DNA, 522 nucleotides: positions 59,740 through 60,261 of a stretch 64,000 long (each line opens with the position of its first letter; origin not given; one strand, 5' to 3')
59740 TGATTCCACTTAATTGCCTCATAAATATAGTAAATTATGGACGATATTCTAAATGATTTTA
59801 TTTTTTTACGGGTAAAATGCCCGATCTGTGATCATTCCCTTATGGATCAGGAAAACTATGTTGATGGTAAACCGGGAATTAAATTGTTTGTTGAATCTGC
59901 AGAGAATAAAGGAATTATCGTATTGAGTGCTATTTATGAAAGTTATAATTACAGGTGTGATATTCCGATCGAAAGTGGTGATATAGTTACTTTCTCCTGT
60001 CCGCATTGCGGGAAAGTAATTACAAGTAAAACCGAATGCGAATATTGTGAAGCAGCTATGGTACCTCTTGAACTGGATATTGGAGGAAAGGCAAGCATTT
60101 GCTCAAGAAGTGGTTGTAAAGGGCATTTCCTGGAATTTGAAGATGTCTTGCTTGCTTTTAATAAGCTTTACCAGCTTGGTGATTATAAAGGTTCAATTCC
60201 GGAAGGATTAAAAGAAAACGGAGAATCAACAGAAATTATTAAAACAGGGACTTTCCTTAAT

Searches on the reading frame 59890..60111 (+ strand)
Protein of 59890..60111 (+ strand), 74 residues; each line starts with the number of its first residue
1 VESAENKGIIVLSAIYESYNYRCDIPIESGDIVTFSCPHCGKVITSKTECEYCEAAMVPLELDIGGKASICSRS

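Call 61: search_solved_structures(query=window:59890-60111:+, max_evalue=10, show_alignments=5)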
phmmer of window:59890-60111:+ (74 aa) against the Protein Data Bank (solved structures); distinct sequences matched with E-value up to 10: 45.
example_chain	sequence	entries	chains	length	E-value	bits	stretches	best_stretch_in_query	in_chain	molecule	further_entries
9l8v_A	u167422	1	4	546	0.0083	19.3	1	3-54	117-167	Methionine-tRNA ligase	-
9vq4_A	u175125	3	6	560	0.0088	19.3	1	3-54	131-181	Methionine-tRNA ligase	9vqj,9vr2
2i13_A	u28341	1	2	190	0.023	17.9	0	27-45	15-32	Aart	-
6ydh_A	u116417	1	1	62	0.19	15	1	22-51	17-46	DUF1610 domain-containing protein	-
2n25_A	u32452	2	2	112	0.19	15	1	19-61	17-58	Zinc finger and BTB domain-containing protein 17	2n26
9e71_Bc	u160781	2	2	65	0.21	14.9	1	26-44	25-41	Small zinc finger protein HVO-2753-like zinc-binding pocket domain-containing protein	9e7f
6yxx_E2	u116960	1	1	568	0.24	14.7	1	18-42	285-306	DUF4379 domain-containing protein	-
1mey_C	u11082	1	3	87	0.28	14.5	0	34-50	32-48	CONSENSUS ZINC FINGER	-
8zy0_A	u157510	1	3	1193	0.39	14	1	11-36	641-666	Spike glycoprotein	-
8gn4_A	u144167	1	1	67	0.45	13.8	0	32-48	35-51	Zinc finger and BTB domain-containing protein 10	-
5k5l_E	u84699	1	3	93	0.49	13.7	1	30-50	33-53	Transcriptional repressor CTCF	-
8gn3_A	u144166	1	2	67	0.53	13.6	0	32-48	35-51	Zinc finger and BTB domain-containing protein 10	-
4ynd_A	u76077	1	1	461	0.71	13.2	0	23-54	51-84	N-lysine methyltransferase SMYD2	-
1fus_A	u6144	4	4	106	0.76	13.1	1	24-55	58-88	RIBONUCLEASE F1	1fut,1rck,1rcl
3s7b_A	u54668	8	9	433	0.81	13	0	23-54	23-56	N-lysine methyltransferase SMYD2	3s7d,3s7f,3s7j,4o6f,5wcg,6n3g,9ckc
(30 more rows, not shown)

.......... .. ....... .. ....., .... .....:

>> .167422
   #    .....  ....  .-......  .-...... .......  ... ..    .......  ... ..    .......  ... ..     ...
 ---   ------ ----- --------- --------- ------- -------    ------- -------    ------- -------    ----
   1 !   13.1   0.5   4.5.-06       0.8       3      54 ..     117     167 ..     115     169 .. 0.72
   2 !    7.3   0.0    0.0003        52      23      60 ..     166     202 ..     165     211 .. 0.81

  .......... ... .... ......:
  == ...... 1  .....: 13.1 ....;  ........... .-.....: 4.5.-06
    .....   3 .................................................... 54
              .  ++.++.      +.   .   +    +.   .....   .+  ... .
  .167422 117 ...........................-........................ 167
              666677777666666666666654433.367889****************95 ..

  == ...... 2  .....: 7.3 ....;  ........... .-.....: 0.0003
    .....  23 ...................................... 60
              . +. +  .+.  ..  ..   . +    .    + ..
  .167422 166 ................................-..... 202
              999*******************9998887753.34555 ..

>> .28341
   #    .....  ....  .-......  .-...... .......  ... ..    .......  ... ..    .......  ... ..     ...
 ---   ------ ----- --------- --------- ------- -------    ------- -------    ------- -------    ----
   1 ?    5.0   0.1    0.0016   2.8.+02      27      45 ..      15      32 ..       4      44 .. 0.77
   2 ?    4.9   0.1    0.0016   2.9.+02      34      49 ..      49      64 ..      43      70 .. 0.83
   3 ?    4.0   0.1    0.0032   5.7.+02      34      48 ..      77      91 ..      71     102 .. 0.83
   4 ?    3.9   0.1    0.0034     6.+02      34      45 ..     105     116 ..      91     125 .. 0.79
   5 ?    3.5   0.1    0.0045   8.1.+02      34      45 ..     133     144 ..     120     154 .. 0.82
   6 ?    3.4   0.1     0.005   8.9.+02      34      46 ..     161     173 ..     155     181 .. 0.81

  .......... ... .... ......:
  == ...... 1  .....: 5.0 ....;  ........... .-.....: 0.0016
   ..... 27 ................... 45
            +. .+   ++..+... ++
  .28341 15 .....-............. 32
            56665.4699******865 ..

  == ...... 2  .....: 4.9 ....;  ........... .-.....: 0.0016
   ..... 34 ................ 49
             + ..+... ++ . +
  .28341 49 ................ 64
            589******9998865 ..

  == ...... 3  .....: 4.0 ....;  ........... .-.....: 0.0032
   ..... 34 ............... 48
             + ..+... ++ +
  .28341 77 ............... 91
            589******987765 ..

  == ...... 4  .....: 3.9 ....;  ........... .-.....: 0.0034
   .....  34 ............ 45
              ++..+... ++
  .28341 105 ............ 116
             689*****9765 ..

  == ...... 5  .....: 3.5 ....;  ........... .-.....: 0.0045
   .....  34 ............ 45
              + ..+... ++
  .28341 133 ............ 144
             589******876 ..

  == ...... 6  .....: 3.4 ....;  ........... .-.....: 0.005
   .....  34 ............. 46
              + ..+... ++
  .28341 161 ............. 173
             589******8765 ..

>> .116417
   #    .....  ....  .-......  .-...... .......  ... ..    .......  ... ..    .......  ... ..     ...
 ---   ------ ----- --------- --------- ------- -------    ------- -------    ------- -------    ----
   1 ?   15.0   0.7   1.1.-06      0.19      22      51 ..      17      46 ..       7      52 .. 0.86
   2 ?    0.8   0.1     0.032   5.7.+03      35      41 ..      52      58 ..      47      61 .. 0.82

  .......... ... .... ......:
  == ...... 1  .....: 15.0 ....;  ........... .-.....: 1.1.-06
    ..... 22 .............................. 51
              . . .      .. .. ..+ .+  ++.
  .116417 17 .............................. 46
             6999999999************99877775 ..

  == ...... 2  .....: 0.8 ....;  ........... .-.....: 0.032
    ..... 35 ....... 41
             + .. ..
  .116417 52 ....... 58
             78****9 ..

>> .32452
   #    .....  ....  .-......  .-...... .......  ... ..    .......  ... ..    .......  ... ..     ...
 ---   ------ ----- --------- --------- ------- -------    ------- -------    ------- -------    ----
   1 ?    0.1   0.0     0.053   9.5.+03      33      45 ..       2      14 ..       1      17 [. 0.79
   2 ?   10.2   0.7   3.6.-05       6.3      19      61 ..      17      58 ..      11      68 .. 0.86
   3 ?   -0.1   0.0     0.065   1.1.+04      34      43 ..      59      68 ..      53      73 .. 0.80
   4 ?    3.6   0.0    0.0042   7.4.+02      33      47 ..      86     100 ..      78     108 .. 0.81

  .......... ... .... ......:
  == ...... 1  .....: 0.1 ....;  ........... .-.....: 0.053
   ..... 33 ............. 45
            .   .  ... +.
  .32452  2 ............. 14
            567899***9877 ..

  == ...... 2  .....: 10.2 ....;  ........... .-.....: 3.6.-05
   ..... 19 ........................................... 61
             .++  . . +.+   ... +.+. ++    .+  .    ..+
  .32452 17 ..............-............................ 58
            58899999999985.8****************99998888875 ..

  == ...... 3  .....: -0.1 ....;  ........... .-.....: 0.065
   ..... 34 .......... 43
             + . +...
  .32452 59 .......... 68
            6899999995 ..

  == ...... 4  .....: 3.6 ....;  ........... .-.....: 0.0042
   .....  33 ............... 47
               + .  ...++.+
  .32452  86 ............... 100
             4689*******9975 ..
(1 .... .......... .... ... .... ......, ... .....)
